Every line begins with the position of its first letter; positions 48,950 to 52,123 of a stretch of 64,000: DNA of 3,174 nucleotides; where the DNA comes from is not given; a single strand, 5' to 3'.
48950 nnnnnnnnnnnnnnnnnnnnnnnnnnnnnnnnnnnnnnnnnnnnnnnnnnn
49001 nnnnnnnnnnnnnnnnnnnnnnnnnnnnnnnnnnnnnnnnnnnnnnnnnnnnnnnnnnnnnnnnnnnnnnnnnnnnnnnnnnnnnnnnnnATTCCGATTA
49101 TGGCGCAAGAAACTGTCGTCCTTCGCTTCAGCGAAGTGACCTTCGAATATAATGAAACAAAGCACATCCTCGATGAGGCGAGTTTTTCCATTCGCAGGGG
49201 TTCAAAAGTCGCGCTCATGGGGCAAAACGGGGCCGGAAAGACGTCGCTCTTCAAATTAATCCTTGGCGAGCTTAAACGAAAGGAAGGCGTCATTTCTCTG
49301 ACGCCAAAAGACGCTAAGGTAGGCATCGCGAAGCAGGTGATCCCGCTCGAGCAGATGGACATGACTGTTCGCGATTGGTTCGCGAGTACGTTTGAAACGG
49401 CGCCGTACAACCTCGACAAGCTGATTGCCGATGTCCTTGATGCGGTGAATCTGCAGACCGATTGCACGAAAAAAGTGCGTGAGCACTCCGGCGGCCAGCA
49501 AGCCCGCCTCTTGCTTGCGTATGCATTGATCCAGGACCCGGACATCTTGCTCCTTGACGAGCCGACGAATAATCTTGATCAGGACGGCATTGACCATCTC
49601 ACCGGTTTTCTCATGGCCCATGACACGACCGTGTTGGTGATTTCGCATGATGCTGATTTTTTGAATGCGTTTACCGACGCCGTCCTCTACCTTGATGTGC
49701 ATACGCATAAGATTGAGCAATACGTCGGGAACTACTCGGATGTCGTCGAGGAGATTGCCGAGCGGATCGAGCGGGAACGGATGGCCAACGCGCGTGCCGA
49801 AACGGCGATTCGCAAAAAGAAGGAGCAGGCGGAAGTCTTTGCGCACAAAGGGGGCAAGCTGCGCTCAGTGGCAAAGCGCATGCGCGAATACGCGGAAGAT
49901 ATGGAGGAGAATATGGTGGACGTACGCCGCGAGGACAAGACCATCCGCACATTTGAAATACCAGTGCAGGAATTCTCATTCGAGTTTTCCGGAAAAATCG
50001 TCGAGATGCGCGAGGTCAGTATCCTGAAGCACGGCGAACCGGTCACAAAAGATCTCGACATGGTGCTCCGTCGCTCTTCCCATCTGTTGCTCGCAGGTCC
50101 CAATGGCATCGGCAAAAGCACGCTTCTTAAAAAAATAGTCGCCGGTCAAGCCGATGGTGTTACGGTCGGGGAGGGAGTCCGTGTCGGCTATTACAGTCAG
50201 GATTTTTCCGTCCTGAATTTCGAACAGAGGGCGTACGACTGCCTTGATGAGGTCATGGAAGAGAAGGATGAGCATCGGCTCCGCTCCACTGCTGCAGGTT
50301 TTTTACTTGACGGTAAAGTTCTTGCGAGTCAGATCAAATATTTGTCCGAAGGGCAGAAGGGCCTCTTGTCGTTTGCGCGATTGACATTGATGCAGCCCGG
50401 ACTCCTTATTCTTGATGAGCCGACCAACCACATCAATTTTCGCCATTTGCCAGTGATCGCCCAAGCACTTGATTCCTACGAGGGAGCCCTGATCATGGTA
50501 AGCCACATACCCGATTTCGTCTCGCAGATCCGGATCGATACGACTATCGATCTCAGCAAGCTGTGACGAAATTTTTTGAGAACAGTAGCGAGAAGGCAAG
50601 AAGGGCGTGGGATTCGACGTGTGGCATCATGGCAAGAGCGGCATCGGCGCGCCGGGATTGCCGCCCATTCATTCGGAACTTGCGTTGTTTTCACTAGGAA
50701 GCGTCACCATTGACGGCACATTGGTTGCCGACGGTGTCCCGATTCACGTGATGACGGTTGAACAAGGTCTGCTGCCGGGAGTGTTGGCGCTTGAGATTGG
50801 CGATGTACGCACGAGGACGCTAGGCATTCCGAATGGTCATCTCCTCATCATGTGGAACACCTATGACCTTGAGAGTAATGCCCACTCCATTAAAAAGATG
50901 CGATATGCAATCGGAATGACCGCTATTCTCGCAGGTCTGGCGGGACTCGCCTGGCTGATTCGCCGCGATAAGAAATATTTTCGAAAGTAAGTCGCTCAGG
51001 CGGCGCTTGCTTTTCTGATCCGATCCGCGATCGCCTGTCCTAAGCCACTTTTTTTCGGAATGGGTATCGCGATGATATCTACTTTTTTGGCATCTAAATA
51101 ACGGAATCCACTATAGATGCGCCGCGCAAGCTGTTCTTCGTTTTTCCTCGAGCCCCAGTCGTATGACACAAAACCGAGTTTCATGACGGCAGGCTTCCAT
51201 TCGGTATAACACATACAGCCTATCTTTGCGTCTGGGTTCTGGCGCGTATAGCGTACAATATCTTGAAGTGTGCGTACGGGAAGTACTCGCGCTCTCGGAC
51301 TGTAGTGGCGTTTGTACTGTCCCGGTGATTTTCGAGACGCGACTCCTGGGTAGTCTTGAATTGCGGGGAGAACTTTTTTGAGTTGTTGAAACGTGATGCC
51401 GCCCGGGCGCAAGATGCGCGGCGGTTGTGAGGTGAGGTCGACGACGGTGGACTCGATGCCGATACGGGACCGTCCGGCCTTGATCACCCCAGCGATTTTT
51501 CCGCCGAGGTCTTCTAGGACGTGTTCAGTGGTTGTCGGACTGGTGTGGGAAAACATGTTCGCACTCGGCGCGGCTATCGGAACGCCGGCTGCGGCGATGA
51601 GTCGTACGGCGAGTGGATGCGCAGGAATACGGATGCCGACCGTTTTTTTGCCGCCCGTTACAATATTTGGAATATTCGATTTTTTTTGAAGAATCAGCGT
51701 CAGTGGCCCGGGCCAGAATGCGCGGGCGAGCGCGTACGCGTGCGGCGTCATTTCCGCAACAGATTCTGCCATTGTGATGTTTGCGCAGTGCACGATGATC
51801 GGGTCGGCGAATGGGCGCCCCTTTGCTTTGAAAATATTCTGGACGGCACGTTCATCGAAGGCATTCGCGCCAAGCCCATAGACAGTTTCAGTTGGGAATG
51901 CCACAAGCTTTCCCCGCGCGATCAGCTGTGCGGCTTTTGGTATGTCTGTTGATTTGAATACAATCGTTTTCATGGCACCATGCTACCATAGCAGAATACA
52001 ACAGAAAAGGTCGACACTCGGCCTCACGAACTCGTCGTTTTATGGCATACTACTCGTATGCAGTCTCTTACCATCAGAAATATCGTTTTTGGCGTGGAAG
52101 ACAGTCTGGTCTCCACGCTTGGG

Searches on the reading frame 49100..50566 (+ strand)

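Call 46: search_protein_families(library=pfam, proteins=[window:49100-50566:+], max_evalue=0.0001)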
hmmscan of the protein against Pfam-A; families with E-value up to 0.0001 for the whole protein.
window:49100-50566:+ (488 aa): 15 families
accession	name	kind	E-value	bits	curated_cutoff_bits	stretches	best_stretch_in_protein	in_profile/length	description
PF00005.33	ABC_tran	-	1.3e-41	142.9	25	2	24-157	1-137/137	ABC transporter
PF13304.12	AAA_21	-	2.2e-15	58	27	0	404-473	230-302/304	AAA domain, putative AbiEii toxin, Type IV TA system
PF03193.22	RsgA_GTPase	-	9.6e-08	32.5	30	0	315-349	96-129/174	RsgA GTPase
PF02463.25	SMC_N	-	1.5e-07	31.5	40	0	36-191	26-205/220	RecF/RecN/SMC N terminal domain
PF13401.12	AAA_22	-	6.1e-07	30.3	27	0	37-154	8-92/130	AAA domain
PF13191.12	AAA_16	-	7.3e-07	30.3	32.6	0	322-367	19-68/167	AAA ATPase domain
PF12848.13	ABC_tran_Xtn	-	1.1e-06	29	25.9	1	199-281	2-82/85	ABC transporter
PF13555.12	AAA_29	-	1.2e-06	28.6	27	0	323-343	19-39/61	P-loop containing region of AAA domain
PF13481.12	AAA_25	-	1.8e-06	28.2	27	0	321-392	28-105/195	AAA domain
PF05729.18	NACHT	-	8e-06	26.2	26.7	0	329-355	3-29/167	NACHT domain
PF20720.3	nSTAND3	-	8.6e-06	26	27.2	0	321-352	12-43/155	Novel STAND NTPase 3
PF02367.23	TsaE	-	1.5e-05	25.3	26.6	0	18-66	5-53/128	Threonylcarbamoyl adenosine biosynthesis protein TsaE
PF03266.21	NTPase_1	-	3.2e-05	24.3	23.9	0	328-357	1-31/168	NTPase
PF12775.13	AAA_7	-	5.3e-05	23.3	25.8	0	319-349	26-56/181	P-loop containing dynein motor region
PF00004.35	AAA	-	5.6e-05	24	21.2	0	38-64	2-28/131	ATPase family associated with various cellular activities (AAA)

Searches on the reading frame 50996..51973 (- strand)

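Call 111: search_protein_families(library=pfam, proteins=[window:50996-51973:-], max_evalue=0.0001)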
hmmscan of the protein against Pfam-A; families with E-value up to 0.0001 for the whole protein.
window:50996-51973:- (325 aa): 2 families
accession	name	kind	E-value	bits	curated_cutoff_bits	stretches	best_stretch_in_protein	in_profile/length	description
PF01300.24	Sua5_yciO_yrdC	-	5.2e-61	205.7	25.1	1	17-191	2-178/178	Telomere recombination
PF03481.19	Sua5_C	-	8.8e-24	85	22.9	1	193-324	1-136/136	Threonylcarbamoyl-AMP synthase, C-terminal domain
